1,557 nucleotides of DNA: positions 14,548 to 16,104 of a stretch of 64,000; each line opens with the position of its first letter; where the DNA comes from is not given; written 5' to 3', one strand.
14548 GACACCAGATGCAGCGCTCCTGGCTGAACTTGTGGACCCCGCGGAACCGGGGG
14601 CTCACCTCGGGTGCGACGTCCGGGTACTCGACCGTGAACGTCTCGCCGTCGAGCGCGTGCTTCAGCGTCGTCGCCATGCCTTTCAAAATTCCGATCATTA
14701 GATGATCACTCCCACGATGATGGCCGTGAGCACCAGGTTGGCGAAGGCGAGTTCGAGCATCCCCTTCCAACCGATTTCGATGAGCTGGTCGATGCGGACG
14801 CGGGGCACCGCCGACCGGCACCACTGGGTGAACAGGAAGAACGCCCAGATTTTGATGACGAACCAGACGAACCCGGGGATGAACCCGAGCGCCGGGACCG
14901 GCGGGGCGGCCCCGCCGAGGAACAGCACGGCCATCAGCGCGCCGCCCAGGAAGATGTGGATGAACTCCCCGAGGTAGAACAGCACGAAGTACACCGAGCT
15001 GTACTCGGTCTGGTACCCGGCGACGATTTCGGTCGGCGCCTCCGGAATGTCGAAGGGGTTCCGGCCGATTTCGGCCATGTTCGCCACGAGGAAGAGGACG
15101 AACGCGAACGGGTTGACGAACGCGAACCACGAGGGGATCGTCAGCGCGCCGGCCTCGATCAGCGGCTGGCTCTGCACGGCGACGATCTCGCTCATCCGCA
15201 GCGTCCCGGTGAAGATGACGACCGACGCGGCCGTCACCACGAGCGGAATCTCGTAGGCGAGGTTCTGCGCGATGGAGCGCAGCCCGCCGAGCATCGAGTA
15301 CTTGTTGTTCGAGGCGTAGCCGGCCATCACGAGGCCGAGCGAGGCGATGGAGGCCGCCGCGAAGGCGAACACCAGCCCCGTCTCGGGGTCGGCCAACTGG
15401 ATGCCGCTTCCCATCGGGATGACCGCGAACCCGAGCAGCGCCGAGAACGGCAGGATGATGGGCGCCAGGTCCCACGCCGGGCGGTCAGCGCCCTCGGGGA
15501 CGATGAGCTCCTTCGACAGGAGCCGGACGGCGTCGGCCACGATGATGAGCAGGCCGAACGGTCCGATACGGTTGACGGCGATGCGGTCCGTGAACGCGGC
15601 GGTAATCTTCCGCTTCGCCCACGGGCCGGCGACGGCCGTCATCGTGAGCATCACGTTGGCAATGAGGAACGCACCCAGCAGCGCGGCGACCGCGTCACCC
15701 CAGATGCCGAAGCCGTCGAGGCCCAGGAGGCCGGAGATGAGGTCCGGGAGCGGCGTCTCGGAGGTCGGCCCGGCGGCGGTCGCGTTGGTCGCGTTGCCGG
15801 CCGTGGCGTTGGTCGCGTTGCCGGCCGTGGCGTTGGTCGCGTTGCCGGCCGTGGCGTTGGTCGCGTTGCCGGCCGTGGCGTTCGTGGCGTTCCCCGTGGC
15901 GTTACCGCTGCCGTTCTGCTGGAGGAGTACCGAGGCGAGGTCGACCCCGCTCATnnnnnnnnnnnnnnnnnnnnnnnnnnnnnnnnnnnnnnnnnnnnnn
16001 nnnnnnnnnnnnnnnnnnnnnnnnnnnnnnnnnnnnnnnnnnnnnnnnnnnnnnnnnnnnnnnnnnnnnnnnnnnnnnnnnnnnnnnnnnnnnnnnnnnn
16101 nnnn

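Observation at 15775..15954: Perfect 24-nt x4 tandem repeat grafts an (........)n N-glycosylation-sequon array onto the N-terminus of NuoH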

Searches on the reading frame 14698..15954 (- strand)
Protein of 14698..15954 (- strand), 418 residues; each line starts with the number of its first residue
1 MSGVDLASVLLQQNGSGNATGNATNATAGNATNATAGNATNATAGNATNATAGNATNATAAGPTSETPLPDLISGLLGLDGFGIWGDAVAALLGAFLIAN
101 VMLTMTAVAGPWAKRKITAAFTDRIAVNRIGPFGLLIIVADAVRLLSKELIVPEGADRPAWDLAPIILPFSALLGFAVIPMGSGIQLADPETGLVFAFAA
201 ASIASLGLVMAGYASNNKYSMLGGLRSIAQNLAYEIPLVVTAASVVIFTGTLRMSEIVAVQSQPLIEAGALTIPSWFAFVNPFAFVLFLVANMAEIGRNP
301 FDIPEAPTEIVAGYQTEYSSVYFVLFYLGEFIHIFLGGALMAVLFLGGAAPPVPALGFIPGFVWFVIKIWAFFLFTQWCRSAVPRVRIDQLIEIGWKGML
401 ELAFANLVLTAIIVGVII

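Call 5: find_homologous_proteins(query=window:14698-15954:-, max_evalue=1e-30)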
Query window:14698-15954:- (418 aa): 3397 proteins with E <= 1e-30 among 8000 candidates; the best 120 are listed.
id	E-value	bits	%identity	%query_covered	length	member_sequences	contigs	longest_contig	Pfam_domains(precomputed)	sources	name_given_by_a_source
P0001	8.7e-263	889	100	100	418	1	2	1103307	PF00146.27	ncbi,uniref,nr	ncbi:NADH-quinone oxidoreductase subunit H [Halobium salinum]|uniref:NADH-quinone oxidoreductase sub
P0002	8.3e-204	695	79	100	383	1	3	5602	PF00146.27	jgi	jgi:NADH-quinone oxidoreductase subunit H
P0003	2.4e-203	694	79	100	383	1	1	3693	PF00146.27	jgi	jgi:NADH-quinone oxidoreductase subunit H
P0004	3.5e-195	667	89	84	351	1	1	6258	PF00146.27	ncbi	ncbi:NADH-quinone oxidoreductase subunit H, partial [Halobium palmae]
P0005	2.0e-189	648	85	84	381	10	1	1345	PF00146.27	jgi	jgi:NADH-quinone oxidoreductase subunit H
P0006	3.0e-189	647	88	79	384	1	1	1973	PF00146.27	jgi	jgi:NADH-quinone oxidoreductase subunit H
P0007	2.7e-186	637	86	84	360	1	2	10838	PF00146.27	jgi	jgi:NADH-quinone oxidoreductase subunit H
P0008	1.7e-185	635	85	84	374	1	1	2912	PF00146.27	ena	-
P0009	1.7e-185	635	85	84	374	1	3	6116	PF00146.27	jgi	jgi:NADH-quinone oxidoreductase subunit H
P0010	3.2e-185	634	84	84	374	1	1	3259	PF00146.27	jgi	jgi:NADH-quinone oxidoreductase subunit H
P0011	6.5e-185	633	86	84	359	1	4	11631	PF00146.27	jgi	jgi:NADH-quinone oxidoreductase subunit H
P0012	6.6e-185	633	85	84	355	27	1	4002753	PF00146.27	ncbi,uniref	ncbi:complex I subunit 1/NuoH family protein [Salinigranum marinum]|uniref:complex I subunit 1/NuoH 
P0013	1.9e-184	631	83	85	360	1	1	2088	PF00146.27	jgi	jgi:NADH-quinone oxidoreductase subunit H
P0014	5.4e-184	630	84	84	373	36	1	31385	PF00146.27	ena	-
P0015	1.4e-183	628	84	84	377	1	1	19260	PF00146.27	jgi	jgi:NADH-quinone oxidoreductase subunit H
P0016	2.2e-183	628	86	79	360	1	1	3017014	PF00146.27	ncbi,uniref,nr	ncbi:complex I subunit 1/NuoH family protein [Haloprofundus salinisoli]|uniref:complex I subunit 1/N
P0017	2.8e-183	628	84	84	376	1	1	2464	PF00146.27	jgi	jgi:NADH-quinone oxidoreductase subunit H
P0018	5.3e-183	627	86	79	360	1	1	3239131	PF00146.27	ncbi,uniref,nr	ncbi:complex I subunit 1/NuoH family protein [Haloprofundus salilacus]|uniref:complex I subunit 1/Nu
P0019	5.3e-183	627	83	84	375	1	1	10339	PF00146.27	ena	-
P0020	6.3e-183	626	83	84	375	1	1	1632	PF00146.27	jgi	jgi:NADH-quinone oxidoreductase subunit H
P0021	7.8e-183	626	84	84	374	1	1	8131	PF00146.27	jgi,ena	-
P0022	9.8e-183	626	84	84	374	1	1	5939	PF00146.27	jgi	jgi:NADH-quinone oxidoreductase subunit H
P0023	1.0e-182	626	83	84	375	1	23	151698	PF00146.27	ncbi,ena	-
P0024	1.0e-182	626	83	84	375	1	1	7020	PF00146.27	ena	-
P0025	1.1e-182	626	83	84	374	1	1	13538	PF00146.27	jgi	jgi:NADH-quinone oxidoreductase subunit H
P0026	1.1e-182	626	83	84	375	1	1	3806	PF00146.27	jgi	jgi:NADH-quinone oxidoreductase subunit H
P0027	1.4e-182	625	82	85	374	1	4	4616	PF00146.27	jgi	jgi:NADH-quinone oxidoreductase subunit H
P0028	1.4e-182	625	83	84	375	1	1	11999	PF00146.27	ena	-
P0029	1.4e-182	625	83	84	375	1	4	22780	PF00146.27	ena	-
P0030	1.6e-182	625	83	84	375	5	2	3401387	PF00146.27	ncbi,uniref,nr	ncbi:NADH-quinone oxidoreductase subunit H [Haloplanus rubicundus]|uniref:NADH-quinone oxidoreductas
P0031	1.6e-182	625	83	84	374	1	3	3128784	PF00146.27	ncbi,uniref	ncbi:NADH-quinone oxidoreductase subunit H [Haloplanus litoreus]|uniref:NADH-quinone oxidoreductase 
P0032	1.7e-182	625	86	79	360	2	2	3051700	PF00146.27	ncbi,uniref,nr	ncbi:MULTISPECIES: complex I subunit 1/NuoH family protein [Haloprofundus]|uniref:complex I subunit 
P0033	1.8e-182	625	85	79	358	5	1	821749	PF00146.27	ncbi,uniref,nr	ncbi:complex I subunit 1/NuoH family protein [Halogranum rubrum]|uniref:NADH dehydrogenase (Quinone)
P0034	1.9e-182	625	83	84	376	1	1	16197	PF00146.27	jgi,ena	jgi:NADH-quinone oxidoreductase subunit H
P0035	2.0e-182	625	83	84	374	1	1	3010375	PF00146.27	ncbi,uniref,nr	ncbi:complex I subunit 1/NuoH family protein [Haloplanus halophilus]|uniref:complex I subunit 1/NuoH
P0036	2.7e-182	624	81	86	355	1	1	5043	PF00146.27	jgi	-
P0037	3.7e-182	624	86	77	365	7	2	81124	PF00146.27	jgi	jgi:NADH-quinone oxidoreductase subunit H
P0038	3.7e-182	624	83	84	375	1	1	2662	PF00146.27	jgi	-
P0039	3.8e-182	624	83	84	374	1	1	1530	PF00146.27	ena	-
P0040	5.0e-182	623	83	84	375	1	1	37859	PF00146.27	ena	-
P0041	5.8e-182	623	84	84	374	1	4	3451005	PF00146.27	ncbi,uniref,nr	ncbi:NADH-quinone oxidoreductase subunit H [Haloplanus rallus]|uniref:NADH-quinone oxidoreductase su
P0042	6.1e-182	623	83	84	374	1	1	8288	PF00146.27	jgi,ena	-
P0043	6.2e-182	623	85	79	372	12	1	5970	PF00146.27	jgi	jgi:NADH-quinone oxidoreductase subunit H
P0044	6.5e-182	623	81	89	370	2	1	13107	PF00146.27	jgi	jgi:NADH-quinone oxidoreductase subunit H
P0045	7.0e-182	623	83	84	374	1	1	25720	PF00146.27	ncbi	ncbi:MAG: NADH-quinone oxidoreductase subunit H [Haloplanus sp.]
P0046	7.5e-182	623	83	84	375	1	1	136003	PF00146.27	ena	-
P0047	7.8e-182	623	83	84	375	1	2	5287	PF00146.27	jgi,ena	-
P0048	7.9e-182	623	83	84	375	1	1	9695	PF00146.27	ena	-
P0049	8.4e-182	623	82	85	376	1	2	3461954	PF00146.27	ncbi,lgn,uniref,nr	ncbi:complex I subunit 1/NuoH family protein [Haloplanus aerogenes]|uniref:NADH-quinone oxidoreducta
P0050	8.8e-182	623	83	84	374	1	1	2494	PF00146.27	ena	-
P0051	1.6e-181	622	81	84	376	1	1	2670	PF00146.27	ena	-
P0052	3.1e-181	621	83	84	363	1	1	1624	PF00146.27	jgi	jgi:NADH-quinone oxidoreductase subunit H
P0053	3.7e-181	621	82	84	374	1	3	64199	PF00146.27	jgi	-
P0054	3.7e-181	621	81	84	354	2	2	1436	PF00146.27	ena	-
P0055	3.9e-181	620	85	79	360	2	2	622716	PF00146.27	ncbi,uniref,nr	ncbi:complex I subunit 1/NuoH family protein [Halegenticoccus tardaugens]|uniref:complex I subunit 1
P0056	2.9e-180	618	85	77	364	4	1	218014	PF00146.27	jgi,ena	-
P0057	2.9e-180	618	83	83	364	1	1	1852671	PF00146.27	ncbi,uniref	ncbi:complex I subunit 1/NuoH family protein [Halopelagius fulvigenes]|uniref:NADH-quinone oxidoredu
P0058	3.2e-180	617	81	86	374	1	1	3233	PF00146.27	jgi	-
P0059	4.2e-180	617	77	91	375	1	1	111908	PF00146.27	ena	-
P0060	5.3e-180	617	79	89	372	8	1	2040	PF00146.27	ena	-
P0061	5.4e-180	617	85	79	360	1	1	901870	PF00146.27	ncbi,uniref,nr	ncbi:NADH dehydrogenase [Haloprofundus marisrubri]|uniref:NADH dehydrogenase n=1 Tax=Haloprofundus m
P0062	6.0e-180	617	83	83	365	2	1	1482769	PF00146.27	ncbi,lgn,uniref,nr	ncbi:NADH dehydrogenase subunit H [Halopelagius inordinatus]|uniref:NADH dehydrogenase subunit H n=1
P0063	1.0e-179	616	80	84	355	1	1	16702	PF00146.27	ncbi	-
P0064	1.1e-179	616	83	83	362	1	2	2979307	PF00146.27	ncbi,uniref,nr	ncbi:complex I subunit 1/NuoH family protein [Halopelagius longus]|uniref:NADH dehydrogenase subunit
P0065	1.3e-179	615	79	84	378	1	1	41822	PF00146.27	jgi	jgi:NADH-quinone oxidoreductase subunit H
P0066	2.6e-179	614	80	84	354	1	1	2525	PF00146.27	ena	-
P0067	4.5e-179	614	80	84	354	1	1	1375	PF00146.27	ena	-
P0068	7.5e-179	613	80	84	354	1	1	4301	PF00146.27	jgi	jgi:NADH-quinone oxidoreductase subunit H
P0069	7.8e-179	613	78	84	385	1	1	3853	PF00146.27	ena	-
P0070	8.0e-179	613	83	84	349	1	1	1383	PF00146.27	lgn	-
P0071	2.0e-178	612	82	85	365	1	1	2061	PF00146.27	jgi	jgi:NADH-quinone oxidoreductase subunit H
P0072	2.9e-178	611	80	84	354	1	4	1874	PF00146.27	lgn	-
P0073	3.6e-178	611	79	85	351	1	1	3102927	PF00146.27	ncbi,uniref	ncbi:NADH-quinone oxidoreductase subunit H [Haloferax sp. S1W]|uniref:complex I subunit 1/NuoH famil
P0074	5.8e-178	610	80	84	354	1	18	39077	PF00146.27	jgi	jgi:NADH-quinone oxidoreductase subunit H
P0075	5.9e-178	610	80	84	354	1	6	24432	PF00146.27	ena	-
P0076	6.5e-178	610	82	84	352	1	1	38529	PF00146.27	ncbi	ncbi:MAG: complex I subunit 1/NuoH family protein [Halobacteriota archaeon]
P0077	8.1e-178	610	80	84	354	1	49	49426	PF00146.27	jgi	jgi:NADH-quinone oxidoreductase subunit H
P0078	8.1e-178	610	80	84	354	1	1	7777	PF00146.27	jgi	-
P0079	8.3e-178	609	80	84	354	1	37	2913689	PF00146.27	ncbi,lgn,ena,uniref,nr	ncbi:complex I subunit 1 family protein [Halolamina sp.]|uniref:complex I subunit 1/NuoH family prot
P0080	1.4e-177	609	79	85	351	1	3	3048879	PF00146.27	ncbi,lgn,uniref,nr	ncbi:NADH-quinone oxidoreductase subunit H [Haloferax larsenii]|uniref:NADH-quinone oxidoreductase s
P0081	2.0e-177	608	84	78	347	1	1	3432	PF00146.27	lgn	-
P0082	2.0e-177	608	79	85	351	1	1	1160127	PF00146.27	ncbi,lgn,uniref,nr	ncbi:complex I subunit 1/NuoH family protein [Haloferax larsenii]|uniref:NADH dehydrogenase subunit 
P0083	2.0e-177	608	82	83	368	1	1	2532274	PF00146.27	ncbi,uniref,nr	ncbi:complex I subunit 1/NuoH family protein [Haloplanus halobius]|uniref:complex I subunit 1/NuoH f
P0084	2.4e-177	608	80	84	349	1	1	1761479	PF00146.27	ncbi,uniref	ncbi:NADH-quinone oxidoreductase subunit H [Haloferax namakaokahaiae]|uniref:NADH-quinone oxidoreduc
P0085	2.5e-177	608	76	92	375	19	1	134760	PF00146.27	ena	-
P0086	2.5e-177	608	84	79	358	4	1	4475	PF00146.27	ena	-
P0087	2.7e-177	608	79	85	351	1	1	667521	PF00146.27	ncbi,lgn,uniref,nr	ncbi:NADH dehydrogenase, subunit H (ubiquinone) [Haloferax elongans ATCC BAA-1513]|uniref:NADH dehyd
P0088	2.8e-177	608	77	84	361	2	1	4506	PF00146.27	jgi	jgi:NADH-quinone oxidoreductase subunit H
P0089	2.9e-177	608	82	79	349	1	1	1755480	PF00146.27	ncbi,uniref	ncbi:complex I subunit 1/NuoH family protein [Haloferax sp. DFSO60]|uniref:complex I subunit 1/NuoH 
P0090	1.0e-176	606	78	85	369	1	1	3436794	PF00146.27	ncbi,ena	-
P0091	1.1e-176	606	81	84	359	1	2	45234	PF00146.27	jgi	jgi:NADH-quinone oxidoreductase subunit H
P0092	1.1e-176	606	80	85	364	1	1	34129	PF00146.27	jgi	jgi:NADH-quinone oxidoreductase subunit H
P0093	1.3e-176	605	76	85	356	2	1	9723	PF00146.27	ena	-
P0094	1.6e-176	605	78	84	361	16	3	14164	PF00146.27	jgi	jgi:NADH-quinone oxidoreductase subunit H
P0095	1.8e-176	605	81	85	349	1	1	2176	PF00146.27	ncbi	ncbi:MAG: NADH-quinone oxidoreductase subunit H [Halobacteriaceae archaeon]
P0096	1.9e-176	605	79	83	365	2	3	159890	PF00146.27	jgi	jgi:NADH-quinone oxidoreductase subunit H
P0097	2.2e-176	605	80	83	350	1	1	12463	PF00146.27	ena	-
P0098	2.9e-176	604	78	87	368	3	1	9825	PF00146.27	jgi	jgi:NADH-quinone oxidoreductase subunit H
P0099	3.3e-176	604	78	84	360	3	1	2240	PF00146.27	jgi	-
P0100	3.8e-176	604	81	84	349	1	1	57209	PF00146.27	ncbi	ncbi:MAG: NADH-quinone oxidoreductase subunit H [Haloferacaceae archaeon]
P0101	4.5e-176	604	79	85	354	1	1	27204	PF00146.27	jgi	jgi:NADH-quinone oxidoreductase subunit H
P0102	6.0e-176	603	80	83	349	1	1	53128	PF00146.27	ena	-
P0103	6.2e-176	603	81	79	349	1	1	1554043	PF00146.27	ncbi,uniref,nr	ncbi:NADH-quinone oxidoreductase subunit H [Haloferax sp. Atlit-12N]|uniref:complex I subunit 1/NuoH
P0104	7.7e-176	603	79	83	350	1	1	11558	PF00146.27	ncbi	-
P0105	9.1e-176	603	79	84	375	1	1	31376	PF00146.27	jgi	jgi:NADH-quinone oxidoreductase subunit H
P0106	1.1e-175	602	81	79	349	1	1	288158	PF00146.27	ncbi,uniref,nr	ncbi:complex I subunit 1 family protein [Haloferax sp. Q22]|uniref:complex I subunit 1/NuoH family p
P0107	1.4e-175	602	80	83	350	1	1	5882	PF00146.27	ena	-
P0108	1.5e-175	602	80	83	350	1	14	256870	PF00146.27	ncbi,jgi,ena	jgi:NADH-quinone oxidoreductase subunit H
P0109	1.8e-175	602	82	79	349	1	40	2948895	PF00146.27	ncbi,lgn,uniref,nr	ncbi:NADH-quinone oxidoreductase subunit H [Haloferax mediterranei ATCC 33500]|uniref:NADH dehydroge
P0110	1.9e-175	602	78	84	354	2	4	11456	PF00146.27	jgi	jgi:NADH-quinone oxidoreductase subunit H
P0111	1.9e-175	602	81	79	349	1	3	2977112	PF00146.27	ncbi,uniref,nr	ncbi:complex I subunit 1/NuoH family protein [Haloferax prahovense]|uniref:complex I subunit 1/NuoH 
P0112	2.2e-175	601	81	79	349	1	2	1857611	PF00146.27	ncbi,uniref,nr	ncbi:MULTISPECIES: complex I subunit 1/NuoH family protein [Haloferax]|uniref:NADH-quinone oxidoredu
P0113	2.2e-175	601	79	84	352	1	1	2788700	PF00146.27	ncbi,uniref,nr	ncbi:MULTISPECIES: complex I subunit 1 family protein [Haloferax]|uniref:NADH-quinone oxidoreductase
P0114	2.5e-175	601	81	79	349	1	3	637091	PF00146.27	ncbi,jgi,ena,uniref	ncbi:complex I subunit 1/NuoH family protein [Haloferax chudinovii]|uniref:NADH-quinone oxidoreducta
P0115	3.5e-175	601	78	86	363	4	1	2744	PF00146.27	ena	-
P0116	3.6e-175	601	81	79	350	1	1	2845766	PF00146.27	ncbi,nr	ncbi:NADH dehydrogenase subunit H [Haloferax volcanii]|nr:NADH dehydrogenase subunit H [Haloferax al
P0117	3.8e-175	601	80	79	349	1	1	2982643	PF00146.27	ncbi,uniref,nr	ncbi:NADH-quinone oxidoreductase subunit H [Haloferax sp. MBLA0076]|uniref:NADH-quinone oxidoreducta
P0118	3.9e-175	601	81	84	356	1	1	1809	PF00146.27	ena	-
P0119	4.0e-175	601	77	86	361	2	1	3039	PF00146.27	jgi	-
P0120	4.7e-175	600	79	86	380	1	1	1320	PF00146.27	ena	-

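Call 6: search_solved_structures(query=window:14698-15954:-, show_alignments=2)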
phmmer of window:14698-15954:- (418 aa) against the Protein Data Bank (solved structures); distinct sequences matched with E-value up to 0.001: 36.
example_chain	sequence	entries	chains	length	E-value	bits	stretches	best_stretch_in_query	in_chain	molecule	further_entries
6nbq_A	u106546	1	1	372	1.2e-62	215.3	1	98-411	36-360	NdhA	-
6hum_A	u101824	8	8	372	1.4e-62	215.1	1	96-411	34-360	NAD(P)H-quinone oxidoreductase subunit 1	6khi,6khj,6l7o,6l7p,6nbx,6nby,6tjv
8qby_H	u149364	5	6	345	1.7e-60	208.2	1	86-414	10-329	NADH-quinone oxidoreductase subunit H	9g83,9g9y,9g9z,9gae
7eu3_A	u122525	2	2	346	9.3e-59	202.5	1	102-411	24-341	NAD(P)H-quinone oxidoreductase subunit 1, chloroplastic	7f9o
7wff_A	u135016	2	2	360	1.5e-58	201.8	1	108-411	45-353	NAD(P)H-quinone oxidoreductase subunit 1, chloroplastic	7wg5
9grx_A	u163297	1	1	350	3.5e-58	200.6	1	96-411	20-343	NAD(P)H-quinone oxidoreductase subunit 1, chloroplastic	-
7a23_H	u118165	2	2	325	2.3e-55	191.4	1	111-409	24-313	Nad1m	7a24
7aqq_H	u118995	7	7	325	5e-55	190.3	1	111-409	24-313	NADH-ubiquinone oxidoreductase chain 1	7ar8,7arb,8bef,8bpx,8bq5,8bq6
7ar7_H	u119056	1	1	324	5e-55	190.2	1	111-409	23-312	NADH-ubiquinone oxidoreductase chain 1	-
8e73_1M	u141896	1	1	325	3.4e-54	187.5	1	111-409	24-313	Nad1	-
8e9g_H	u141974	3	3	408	4.2e-54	187.2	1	98-412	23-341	NADH-quinone oxidoreductase subunit H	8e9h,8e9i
6x89_1M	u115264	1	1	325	1e-53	186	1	111-409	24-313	NU1M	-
7nyh_H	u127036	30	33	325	3.5e-53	184.1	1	91-414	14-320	NADH-quinone oxidoreductase subunit H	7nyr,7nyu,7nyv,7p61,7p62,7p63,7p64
4he8_H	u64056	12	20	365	1.5e-52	182.1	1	94-416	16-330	NADH-quinone oxidoreductase subunit 8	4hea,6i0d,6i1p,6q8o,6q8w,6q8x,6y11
7zm7_1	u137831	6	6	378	1e-43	153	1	113-378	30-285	NADH-ubiquinone oxidoreductase chain 1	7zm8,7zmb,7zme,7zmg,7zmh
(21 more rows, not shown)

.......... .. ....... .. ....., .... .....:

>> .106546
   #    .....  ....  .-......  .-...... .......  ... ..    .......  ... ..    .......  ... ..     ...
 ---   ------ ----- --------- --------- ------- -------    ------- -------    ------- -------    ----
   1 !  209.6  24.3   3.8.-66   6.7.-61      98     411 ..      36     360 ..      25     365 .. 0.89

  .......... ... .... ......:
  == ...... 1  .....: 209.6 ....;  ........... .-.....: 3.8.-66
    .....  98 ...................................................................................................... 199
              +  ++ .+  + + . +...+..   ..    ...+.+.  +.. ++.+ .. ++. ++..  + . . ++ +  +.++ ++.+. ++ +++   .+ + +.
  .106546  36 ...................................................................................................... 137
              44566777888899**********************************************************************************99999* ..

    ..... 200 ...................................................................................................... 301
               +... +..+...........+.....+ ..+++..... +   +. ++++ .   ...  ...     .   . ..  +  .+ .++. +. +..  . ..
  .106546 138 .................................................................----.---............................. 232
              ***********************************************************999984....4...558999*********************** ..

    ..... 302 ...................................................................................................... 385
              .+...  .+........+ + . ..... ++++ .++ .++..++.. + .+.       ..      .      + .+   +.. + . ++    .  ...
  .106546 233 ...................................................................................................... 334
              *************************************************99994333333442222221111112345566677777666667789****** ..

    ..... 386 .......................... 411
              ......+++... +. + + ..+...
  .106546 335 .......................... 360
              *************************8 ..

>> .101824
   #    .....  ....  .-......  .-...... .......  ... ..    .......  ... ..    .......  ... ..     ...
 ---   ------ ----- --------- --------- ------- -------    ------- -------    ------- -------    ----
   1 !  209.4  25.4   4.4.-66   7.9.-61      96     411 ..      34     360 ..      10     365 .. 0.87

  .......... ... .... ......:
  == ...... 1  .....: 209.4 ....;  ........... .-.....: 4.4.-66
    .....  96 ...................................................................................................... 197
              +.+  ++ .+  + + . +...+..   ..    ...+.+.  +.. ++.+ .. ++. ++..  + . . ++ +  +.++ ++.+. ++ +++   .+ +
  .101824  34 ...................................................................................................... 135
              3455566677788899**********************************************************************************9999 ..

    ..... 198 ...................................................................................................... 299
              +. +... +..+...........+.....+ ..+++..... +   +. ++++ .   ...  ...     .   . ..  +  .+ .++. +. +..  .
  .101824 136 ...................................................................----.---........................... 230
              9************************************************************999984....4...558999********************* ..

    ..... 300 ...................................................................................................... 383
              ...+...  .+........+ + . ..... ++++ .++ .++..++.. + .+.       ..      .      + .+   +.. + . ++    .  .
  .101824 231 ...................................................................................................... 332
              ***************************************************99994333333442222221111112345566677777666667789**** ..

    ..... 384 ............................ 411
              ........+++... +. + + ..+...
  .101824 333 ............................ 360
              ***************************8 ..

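Call 10: find_encoding_contigs(protein=P0004, flank=3000, max_places=3)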
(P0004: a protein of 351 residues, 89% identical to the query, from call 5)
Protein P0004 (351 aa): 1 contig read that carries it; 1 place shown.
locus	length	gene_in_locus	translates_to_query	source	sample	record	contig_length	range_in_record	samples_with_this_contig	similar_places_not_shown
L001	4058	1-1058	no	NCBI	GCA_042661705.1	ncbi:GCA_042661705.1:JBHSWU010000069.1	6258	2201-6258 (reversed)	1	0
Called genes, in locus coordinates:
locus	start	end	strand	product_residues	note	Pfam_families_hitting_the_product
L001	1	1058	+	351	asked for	PF00146:NADHdh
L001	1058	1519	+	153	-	PF13183:Fer4_8 (faint), PF25160:LdpA_Fe-S-bd (faint), PF12797:Fer4_2 (faint), PF13237:Fer4_10 (weak), PF14697:Fer4_21, PF12838:Fer4_7, PF13187:Fer4_9 (weak), PF00037:Fer4 (weak), +2 more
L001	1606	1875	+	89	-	PF00499:Oxidored_q3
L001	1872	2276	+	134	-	-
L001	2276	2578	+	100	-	PF00420:Oxidored_q2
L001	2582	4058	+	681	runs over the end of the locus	PF00662:Proton_antipo_N, PF00361:Proton_antipo_M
